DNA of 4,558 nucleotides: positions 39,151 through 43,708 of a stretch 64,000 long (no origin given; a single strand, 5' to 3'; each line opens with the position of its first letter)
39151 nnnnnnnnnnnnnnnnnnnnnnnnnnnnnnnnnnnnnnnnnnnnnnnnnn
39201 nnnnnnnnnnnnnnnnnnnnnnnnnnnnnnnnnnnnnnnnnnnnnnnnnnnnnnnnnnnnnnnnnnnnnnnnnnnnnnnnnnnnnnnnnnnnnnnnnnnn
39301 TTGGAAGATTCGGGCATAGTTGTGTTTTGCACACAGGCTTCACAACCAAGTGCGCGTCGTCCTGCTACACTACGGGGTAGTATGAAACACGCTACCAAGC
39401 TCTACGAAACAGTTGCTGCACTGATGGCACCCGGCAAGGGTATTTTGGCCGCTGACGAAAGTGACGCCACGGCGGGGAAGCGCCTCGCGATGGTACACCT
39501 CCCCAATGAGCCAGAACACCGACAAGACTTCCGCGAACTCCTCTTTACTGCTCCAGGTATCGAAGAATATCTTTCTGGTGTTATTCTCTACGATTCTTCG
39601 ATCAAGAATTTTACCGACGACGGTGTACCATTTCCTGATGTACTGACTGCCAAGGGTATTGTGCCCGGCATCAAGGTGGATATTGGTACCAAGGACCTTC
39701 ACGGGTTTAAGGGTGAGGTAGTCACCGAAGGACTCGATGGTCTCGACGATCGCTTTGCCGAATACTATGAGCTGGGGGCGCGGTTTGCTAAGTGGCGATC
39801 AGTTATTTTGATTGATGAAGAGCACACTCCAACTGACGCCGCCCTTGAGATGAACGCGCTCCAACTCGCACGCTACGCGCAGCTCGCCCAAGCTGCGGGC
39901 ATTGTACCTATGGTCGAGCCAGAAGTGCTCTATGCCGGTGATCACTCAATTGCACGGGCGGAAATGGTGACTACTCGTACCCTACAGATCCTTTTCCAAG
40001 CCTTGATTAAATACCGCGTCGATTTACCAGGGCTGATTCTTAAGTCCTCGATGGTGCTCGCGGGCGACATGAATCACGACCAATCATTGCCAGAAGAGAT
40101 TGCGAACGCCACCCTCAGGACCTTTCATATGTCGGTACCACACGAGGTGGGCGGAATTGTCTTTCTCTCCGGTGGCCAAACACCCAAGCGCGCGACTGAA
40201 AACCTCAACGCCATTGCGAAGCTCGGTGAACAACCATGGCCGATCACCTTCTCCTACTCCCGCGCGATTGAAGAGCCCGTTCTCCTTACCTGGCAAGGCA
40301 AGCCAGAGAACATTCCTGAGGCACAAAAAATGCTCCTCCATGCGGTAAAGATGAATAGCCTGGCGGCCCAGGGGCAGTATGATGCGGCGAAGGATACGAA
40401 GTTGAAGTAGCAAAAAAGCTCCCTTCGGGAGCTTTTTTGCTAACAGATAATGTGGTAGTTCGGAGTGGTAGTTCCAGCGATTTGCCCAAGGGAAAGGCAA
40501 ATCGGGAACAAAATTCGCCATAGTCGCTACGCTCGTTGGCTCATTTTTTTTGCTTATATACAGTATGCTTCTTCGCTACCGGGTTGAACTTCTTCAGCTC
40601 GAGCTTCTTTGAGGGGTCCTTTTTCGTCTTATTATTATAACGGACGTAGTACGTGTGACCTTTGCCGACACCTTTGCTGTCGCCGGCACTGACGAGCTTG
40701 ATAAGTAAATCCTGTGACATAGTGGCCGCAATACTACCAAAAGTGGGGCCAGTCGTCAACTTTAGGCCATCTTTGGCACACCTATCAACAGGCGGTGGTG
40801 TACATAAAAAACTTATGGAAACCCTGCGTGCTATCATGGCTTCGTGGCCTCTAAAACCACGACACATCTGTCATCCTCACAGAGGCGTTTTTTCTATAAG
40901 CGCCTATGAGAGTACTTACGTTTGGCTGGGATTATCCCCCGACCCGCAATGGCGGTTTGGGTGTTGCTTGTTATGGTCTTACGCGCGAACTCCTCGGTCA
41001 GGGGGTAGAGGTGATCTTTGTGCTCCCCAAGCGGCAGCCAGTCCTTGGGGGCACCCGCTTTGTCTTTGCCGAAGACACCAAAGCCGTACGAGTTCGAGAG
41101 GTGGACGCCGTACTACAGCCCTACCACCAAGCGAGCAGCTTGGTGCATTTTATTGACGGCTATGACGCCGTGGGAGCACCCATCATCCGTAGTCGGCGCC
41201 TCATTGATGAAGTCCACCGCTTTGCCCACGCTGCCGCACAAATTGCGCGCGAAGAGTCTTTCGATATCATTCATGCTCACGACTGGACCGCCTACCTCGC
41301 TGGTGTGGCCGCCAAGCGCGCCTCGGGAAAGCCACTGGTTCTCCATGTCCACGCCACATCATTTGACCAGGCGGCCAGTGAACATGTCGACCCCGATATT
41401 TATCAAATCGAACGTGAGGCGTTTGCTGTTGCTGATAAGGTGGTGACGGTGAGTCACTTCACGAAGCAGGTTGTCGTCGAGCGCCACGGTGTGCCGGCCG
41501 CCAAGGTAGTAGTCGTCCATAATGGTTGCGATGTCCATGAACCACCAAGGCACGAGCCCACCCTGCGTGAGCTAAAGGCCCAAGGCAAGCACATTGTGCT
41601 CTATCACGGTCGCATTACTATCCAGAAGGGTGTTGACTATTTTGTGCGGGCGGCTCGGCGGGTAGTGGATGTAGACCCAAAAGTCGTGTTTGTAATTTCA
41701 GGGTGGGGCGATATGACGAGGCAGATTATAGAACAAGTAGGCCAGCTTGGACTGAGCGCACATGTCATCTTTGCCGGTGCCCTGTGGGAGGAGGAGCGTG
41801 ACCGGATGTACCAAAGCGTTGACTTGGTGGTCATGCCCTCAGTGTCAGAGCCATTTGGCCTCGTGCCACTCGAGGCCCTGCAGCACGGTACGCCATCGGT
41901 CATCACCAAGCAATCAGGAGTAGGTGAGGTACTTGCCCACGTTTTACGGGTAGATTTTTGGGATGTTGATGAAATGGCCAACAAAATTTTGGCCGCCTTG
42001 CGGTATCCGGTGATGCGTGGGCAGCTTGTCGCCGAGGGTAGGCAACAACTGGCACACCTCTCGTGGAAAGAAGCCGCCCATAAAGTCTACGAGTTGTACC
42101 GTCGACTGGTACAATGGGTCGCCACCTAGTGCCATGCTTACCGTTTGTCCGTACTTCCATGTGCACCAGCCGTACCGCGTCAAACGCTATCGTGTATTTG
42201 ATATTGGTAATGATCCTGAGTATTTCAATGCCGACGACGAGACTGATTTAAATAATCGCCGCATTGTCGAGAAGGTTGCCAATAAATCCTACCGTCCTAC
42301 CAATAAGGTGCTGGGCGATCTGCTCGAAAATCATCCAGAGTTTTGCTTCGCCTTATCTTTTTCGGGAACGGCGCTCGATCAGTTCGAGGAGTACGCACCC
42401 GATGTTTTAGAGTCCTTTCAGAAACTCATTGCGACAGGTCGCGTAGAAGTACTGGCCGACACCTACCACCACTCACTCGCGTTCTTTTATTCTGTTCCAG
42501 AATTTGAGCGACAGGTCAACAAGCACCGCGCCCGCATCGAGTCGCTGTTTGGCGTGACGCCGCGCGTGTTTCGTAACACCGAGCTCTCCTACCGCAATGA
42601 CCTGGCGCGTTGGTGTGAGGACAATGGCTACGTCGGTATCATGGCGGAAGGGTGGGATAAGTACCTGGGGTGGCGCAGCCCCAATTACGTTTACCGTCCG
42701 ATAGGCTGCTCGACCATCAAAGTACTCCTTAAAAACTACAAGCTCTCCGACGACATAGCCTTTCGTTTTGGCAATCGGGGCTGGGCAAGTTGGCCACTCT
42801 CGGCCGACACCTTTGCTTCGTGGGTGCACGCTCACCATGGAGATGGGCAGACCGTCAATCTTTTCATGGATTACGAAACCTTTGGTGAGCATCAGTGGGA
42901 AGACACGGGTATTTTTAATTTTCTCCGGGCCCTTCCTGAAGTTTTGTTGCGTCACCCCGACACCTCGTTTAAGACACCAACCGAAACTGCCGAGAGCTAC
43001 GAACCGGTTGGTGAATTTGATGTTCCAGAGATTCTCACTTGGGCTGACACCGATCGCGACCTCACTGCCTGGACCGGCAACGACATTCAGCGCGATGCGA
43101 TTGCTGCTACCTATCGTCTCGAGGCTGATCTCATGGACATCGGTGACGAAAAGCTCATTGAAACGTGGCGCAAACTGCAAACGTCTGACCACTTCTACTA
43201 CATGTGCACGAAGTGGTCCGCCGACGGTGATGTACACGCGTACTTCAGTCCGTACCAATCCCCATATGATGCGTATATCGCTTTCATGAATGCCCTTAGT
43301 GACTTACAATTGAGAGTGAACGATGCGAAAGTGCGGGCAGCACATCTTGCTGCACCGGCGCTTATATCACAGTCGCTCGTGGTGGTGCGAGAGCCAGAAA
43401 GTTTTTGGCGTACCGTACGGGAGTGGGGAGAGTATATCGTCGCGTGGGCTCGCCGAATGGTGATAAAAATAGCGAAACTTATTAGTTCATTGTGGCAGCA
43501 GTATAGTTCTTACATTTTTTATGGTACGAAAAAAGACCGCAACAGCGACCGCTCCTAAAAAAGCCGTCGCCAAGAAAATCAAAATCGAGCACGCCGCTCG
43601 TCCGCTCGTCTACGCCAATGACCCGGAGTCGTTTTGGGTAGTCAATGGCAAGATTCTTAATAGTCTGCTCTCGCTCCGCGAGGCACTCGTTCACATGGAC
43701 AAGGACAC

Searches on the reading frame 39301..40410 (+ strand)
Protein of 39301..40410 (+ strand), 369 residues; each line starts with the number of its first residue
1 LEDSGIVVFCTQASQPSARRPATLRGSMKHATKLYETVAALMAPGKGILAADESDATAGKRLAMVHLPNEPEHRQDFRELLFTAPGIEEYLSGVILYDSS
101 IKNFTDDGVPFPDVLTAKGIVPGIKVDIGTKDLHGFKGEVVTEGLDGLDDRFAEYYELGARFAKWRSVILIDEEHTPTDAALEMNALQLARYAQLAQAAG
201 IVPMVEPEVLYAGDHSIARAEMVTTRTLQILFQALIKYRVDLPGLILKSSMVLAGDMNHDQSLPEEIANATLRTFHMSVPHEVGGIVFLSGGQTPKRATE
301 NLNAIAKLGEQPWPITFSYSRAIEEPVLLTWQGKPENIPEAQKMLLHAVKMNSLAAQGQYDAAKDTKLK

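Call 46: search_protein_families(library=pfam, proteins=[window:39301-40410:+], max_evalue=0.001)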
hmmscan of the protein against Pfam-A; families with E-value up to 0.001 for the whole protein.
window:39301-40410:+ (369 aa): 1 family
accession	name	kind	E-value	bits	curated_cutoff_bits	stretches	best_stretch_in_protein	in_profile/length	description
PF00274.25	Glycolytic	-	6.8e-117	390.6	22.2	1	34-365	2-334/349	Fructose-bisphosphate aldolase class-I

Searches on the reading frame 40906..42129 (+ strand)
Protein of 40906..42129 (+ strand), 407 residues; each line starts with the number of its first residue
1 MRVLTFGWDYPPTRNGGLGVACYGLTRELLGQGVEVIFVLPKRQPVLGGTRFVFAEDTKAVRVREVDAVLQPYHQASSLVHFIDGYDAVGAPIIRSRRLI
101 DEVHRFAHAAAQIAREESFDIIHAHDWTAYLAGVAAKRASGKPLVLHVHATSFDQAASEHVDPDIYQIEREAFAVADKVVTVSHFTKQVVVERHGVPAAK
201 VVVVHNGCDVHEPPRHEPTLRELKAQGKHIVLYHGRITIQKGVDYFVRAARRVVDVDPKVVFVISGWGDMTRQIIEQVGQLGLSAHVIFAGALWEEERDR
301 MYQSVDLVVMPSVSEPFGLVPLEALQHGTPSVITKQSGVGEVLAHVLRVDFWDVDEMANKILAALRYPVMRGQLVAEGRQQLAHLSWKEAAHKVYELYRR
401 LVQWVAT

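Call 46: search_protein_families(library=pfam, proteins=[window:40906-42129:+], max_evalue=0.001)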
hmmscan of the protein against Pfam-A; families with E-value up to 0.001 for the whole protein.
window:40906-42129:+ (407 aa): 8 families
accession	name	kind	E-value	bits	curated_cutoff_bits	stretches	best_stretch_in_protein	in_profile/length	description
PF00534.26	Glycos_transf_1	-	2.6e-30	105.6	26.4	1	223-380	10-171/172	Glycosyl transferases group 1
PF13692.12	Glyco_trans_1_4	-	8.7e-26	91.3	27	1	229-365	2-140/142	Glycosyl transferases group 1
PF13439.12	Glyco_transf_4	-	2.6e-24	86.6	28.5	1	16-210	2-168/170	Glycosyltransferase Family 4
PF20706.3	GT4-conflict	-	1.3e-21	77.5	26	1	147-393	114-384/385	Family 4 Glycosyltransferase in conflict systems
PF13579.12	Glyco_trans_4_4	-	1e-20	75.1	29.7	1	16-207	1-158/158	Glycosyl transferase 4-like domain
PF08323.17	Glyco_transf_5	-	1.3e-17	64.7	22.7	1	2-192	1-226/239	Starch synthase catalytic domain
PF13477.12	Glyco_trans_4_2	-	4.7e-05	24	23.4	1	108-182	64-138/139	Glycosyl transferase 4-like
PF05693.19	Glycogen_syn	-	0.00081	18.5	27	0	303-343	468-508/639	Glycogen synthase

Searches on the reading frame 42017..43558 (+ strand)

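Call 46: search_protein_families(library=pfam, proteins=[window:42017-43558:+], max_evalue=0.001)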
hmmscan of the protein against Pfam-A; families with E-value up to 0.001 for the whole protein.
window:42017-43558:+ (513 aa): 2 families
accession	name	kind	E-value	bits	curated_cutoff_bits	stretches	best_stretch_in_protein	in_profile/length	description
PF03065.20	Glyco_hydro_57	-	2.9e-67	227.5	21.2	1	46-337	3-291/291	Glycosyl hydrolase family 57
PF01522.26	Polysacc_deac_1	-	7.7e-05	23.1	23.1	1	132-205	49-121/124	Polysaccharide deacetylase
